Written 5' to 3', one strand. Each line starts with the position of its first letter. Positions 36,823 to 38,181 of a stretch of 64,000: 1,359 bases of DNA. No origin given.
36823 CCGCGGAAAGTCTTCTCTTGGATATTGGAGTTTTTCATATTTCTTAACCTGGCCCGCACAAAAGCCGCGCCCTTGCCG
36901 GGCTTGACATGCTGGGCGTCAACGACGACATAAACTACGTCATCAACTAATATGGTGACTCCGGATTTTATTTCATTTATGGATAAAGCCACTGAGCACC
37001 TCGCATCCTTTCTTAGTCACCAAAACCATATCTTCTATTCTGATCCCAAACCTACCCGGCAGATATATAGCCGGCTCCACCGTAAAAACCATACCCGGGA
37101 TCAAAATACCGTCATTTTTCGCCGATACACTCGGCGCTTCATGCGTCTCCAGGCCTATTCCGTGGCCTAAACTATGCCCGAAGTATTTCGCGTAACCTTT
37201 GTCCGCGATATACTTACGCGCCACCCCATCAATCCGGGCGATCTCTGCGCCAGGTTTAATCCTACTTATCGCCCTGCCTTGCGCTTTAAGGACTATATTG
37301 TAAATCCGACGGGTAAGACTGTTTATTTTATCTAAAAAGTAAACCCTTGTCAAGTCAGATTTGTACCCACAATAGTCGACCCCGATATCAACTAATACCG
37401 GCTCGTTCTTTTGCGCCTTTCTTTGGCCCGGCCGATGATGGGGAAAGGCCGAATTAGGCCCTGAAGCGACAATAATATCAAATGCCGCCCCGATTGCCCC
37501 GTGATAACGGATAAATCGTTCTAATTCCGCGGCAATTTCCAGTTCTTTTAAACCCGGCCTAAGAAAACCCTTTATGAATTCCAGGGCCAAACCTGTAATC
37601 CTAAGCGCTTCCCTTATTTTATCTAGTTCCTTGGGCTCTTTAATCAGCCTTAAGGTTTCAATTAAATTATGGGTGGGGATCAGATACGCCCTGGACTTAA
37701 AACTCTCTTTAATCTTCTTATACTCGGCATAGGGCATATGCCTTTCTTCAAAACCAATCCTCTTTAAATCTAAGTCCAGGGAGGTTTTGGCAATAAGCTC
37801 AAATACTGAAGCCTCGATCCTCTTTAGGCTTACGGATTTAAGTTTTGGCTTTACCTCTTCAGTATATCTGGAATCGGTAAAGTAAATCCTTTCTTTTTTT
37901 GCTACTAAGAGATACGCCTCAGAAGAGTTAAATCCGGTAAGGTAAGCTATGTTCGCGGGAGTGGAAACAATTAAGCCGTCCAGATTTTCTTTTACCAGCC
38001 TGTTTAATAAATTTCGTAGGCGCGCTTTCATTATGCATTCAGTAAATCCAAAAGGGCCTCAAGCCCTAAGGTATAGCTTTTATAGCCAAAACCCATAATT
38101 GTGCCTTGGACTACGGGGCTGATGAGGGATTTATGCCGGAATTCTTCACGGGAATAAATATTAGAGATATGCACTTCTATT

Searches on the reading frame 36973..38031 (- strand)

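Call 103: search_protein_families(library=pfam, proteins=[window:36973-38031:-], max_evalue=0.00001)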
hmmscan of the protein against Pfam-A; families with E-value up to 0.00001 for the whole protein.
window:36973-38031:- (352 aa): 2 families
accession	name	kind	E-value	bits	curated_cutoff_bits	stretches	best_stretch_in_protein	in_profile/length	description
PF00557.29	Peptidase_M24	-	3.3e-67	226.7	23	1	138-340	2-208/208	Metallopeptidase family M24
PF01321.24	Creatinase_N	-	2e-25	90.3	22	1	4-130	1-128/128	Creatinase/Prolidase N-terminal domain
